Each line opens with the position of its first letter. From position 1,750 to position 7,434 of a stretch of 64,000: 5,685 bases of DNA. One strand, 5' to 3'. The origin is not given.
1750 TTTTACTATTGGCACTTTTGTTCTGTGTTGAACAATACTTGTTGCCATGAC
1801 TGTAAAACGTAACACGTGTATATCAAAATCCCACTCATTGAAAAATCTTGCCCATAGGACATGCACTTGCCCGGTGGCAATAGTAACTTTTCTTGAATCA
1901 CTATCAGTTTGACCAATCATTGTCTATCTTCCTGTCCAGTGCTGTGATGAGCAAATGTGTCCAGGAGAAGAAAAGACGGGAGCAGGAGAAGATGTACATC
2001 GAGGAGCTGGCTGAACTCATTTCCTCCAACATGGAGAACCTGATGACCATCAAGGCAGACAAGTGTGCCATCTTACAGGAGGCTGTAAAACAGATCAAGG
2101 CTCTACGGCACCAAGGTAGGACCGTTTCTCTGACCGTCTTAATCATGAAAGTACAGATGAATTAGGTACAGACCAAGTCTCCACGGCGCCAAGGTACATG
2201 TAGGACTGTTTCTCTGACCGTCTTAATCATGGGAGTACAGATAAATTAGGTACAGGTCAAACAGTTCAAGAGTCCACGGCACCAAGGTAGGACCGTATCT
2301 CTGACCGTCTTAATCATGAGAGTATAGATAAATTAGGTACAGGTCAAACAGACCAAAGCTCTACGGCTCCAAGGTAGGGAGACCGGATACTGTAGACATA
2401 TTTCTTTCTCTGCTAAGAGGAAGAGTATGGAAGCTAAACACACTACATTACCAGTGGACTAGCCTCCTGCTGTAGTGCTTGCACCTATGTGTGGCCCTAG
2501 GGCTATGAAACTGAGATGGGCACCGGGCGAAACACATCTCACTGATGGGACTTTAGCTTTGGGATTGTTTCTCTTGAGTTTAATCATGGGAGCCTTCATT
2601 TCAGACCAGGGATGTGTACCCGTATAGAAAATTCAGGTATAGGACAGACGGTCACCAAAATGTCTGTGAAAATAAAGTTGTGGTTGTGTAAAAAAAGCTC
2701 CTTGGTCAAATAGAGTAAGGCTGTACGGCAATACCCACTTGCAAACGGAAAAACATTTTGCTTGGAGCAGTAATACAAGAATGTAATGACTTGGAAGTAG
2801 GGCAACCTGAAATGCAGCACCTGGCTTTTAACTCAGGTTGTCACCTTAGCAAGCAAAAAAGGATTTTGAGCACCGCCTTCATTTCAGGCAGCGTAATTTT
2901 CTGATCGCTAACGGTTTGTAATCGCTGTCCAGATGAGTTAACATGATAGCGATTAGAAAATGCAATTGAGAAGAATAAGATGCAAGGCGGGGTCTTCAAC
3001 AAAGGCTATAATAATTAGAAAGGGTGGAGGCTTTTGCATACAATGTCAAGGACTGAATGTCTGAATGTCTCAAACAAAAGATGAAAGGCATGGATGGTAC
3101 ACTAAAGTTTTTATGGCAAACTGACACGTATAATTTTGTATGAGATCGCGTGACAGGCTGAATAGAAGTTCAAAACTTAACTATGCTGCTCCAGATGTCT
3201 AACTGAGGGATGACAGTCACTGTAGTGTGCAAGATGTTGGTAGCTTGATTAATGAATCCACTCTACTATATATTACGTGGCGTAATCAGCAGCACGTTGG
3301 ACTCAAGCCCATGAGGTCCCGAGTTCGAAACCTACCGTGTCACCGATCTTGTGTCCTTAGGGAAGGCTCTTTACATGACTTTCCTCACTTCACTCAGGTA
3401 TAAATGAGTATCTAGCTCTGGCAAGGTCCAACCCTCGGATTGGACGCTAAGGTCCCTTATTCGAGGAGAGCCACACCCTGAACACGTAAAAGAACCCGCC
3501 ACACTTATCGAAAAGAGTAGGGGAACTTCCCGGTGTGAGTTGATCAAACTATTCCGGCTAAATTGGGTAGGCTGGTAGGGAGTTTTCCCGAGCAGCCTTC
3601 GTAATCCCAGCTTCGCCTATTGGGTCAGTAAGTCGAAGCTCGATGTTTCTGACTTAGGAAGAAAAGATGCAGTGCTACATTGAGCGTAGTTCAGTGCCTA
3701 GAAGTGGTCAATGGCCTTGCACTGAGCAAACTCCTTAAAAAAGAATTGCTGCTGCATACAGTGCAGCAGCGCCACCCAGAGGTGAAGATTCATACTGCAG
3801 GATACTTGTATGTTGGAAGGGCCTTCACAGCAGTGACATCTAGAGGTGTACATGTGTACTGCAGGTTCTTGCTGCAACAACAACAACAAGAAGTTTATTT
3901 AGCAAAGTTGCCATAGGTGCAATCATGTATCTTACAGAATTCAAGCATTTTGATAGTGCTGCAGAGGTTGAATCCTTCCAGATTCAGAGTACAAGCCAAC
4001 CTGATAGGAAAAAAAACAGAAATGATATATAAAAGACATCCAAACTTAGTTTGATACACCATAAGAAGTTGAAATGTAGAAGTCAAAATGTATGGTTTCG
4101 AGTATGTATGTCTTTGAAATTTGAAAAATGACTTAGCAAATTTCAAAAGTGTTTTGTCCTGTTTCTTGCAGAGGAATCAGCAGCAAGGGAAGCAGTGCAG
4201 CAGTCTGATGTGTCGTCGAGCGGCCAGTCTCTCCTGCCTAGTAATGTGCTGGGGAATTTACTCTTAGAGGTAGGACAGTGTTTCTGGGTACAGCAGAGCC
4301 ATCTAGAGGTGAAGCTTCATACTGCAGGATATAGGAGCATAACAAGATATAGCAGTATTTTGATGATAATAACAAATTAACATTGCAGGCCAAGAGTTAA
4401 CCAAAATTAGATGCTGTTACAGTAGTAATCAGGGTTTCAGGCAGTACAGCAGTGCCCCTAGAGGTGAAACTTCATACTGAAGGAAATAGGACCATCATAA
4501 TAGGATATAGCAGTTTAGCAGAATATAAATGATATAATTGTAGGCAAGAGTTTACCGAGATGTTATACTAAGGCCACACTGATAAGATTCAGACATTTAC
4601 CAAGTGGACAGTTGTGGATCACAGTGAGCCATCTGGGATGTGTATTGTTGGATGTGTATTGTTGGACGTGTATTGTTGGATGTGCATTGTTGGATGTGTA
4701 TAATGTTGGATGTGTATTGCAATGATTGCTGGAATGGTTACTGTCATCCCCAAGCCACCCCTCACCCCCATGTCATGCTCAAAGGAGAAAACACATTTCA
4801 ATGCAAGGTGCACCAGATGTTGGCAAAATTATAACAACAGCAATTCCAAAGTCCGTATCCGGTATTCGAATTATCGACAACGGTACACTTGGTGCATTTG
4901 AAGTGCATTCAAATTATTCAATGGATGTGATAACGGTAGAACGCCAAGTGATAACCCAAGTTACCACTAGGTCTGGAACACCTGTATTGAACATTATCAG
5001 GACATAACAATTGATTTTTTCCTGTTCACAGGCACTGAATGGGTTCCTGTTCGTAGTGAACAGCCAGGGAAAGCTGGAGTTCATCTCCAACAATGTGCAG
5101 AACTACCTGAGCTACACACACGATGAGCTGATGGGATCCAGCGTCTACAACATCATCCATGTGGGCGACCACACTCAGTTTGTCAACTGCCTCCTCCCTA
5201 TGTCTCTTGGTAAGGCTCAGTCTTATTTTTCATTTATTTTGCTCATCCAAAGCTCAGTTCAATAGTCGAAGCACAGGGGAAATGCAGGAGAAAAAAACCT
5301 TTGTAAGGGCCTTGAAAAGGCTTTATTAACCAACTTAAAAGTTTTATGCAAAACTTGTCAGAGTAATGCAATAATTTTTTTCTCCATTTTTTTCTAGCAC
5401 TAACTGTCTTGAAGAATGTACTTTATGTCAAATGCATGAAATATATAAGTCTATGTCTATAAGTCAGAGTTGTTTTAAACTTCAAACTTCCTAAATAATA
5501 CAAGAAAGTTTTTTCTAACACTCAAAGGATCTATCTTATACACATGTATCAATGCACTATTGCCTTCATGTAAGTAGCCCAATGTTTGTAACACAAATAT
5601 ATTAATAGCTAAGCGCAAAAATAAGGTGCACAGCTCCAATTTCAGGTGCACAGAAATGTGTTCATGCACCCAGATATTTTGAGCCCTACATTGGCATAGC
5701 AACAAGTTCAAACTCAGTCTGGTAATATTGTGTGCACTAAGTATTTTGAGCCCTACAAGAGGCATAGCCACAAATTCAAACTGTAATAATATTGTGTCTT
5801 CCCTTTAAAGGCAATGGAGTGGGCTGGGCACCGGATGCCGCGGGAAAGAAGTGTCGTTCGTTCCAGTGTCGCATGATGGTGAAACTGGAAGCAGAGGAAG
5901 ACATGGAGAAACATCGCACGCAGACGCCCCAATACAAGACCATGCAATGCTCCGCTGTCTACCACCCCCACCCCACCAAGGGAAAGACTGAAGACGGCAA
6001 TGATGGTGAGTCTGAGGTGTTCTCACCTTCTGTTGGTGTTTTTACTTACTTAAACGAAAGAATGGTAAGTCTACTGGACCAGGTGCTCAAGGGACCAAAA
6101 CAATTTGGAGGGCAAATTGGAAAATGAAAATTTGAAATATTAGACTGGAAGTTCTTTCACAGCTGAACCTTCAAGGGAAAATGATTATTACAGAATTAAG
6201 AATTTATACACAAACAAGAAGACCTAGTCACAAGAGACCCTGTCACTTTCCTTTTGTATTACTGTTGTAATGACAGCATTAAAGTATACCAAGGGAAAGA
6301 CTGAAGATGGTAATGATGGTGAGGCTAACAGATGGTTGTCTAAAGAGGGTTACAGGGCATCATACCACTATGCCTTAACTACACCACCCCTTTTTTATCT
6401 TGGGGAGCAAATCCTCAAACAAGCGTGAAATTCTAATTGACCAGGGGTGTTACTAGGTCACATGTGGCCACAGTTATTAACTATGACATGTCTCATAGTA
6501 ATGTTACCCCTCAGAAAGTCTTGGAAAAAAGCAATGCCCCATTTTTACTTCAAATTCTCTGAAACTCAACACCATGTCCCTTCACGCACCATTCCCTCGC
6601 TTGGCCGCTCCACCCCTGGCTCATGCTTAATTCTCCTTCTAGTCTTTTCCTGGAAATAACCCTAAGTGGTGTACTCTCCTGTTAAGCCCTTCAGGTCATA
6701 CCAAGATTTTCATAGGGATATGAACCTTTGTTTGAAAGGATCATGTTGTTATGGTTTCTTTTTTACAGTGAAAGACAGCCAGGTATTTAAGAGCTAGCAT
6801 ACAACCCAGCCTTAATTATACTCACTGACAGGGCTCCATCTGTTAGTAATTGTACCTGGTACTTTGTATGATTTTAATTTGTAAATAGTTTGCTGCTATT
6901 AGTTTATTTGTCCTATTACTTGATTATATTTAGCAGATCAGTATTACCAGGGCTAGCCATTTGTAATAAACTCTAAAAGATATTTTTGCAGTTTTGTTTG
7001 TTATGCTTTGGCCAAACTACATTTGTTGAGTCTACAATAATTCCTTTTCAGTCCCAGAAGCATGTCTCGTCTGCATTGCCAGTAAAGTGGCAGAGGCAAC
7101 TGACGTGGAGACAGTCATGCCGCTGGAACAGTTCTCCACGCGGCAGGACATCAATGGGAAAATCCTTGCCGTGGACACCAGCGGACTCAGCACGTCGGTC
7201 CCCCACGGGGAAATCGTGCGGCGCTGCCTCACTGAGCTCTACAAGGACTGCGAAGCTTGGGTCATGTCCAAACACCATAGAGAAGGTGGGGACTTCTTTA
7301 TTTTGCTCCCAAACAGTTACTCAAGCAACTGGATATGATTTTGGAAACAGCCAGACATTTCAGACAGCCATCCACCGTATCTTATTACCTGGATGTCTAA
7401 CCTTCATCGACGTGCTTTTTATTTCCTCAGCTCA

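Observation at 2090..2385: Four-fold tandem repetition of a splice donor together with the exon 3' end (NCOA bHLH exon)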

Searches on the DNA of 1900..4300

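Call 45: search_rna_families(source=window, start=1900, end=4300, threshold=evalue, max_evalue=1, show_alignments=2)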
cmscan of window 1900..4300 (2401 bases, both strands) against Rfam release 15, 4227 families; matches with E-value up to 1: 0.
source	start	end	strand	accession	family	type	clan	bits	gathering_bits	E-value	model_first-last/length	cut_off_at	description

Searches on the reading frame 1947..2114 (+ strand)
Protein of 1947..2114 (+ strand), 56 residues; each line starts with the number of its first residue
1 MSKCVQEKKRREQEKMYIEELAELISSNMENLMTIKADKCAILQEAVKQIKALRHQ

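Call 5: find_homologous_proteins(query=window:1947-2114:+, max_evalue=0.001)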
Query seq(56 aa) (56 aa): 1 proteins with E <= 0.001 among 3 candidates.
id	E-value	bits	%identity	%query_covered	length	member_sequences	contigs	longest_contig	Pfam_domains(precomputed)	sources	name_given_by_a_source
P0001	2.0e-5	42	71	64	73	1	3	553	PF23172.1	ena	-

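Call 6: search_protein_families(library=pfam, proteins=[window:1947-2114:+], max_evalue=1)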
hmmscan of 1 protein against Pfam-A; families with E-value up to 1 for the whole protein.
seq(56 aa): 4 families
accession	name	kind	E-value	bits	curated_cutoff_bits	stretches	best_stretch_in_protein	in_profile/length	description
PF23172.1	bHLH_NCOA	-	2.9e-16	60.2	27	1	3-50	32-81/81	Nuclear receptor coactivators bHLH domain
PF00010.31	HLH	-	1.4e-06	28.4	20.7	1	3-54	5-53/53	Helix-loop-helix DNA-binding domain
PF23179.1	bHLH_INO2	-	0.0084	16.7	23.4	1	6-54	14-62/74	INO2 bHLH domain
PF09347.15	DUF1989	-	0.047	13.8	27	1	9-41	49-81/168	Domain of unknown function (DUF1989)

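Call 11: find_encoding_contigs(protein=P0001, flank=5000, max_places=10)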
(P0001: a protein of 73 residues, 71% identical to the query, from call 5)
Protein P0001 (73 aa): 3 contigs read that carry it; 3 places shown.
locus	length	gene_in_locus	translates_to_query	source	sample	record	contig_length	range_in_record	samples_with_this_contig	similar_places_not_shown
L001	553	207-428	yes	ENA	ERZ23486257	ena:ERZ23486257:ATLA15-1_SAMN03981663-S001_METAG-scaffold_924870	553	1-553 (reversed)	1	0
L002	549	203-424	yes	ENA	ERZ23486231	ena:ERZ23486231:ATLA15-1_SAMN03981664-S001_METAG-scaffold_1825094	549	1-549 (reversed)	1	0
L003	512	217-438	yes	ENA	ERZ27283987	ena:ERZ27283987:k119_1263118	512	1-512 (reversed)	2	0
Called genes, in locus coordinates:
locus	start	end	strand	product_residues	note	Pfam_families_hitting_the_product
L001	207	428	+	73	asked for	PF23172:bHLH_NCOA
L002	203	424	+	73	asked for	PF23172:bHLH_NCOA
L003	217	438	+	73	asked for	PF23172:bHLH_NCOA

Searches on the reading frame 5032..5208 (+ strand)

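Call 53: search_protein_families(library=pfam, proteins=[window:5032-5208:+], max_evalue=0.01)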
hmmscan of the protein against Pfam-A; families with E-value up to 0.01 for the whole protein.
window:5032-5208:+ (59 aa): 3 families
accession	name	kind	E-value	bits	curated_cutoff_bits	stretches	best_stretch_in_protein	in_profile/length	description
PF13426.13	PAS_9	-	9.7e-05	23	27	1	4-53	3-51/103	PAS domain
PF00989.32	PAS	-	0.00067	20.1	22.6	1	2-54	10-62/113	PAS fold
PF08447.18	PAS_3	-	0.0056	17.4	25.6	1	17-53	3-41/89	PAS fold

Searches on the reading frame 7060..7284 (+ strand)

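Call 53: search_protein_families(library=pfam, proteins=[window:7060-7284:+], max_evalue=0.01)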
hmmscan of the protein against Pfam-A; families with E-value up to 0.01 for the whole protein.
window:7060-7284:+ (75 aa): 1 family
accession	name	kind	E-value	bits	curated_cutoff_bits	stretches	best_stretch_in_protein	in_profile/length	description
PF14598.12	PAS_11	-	6.5e-07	29.7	25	1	23-74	2-54/109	PAS domain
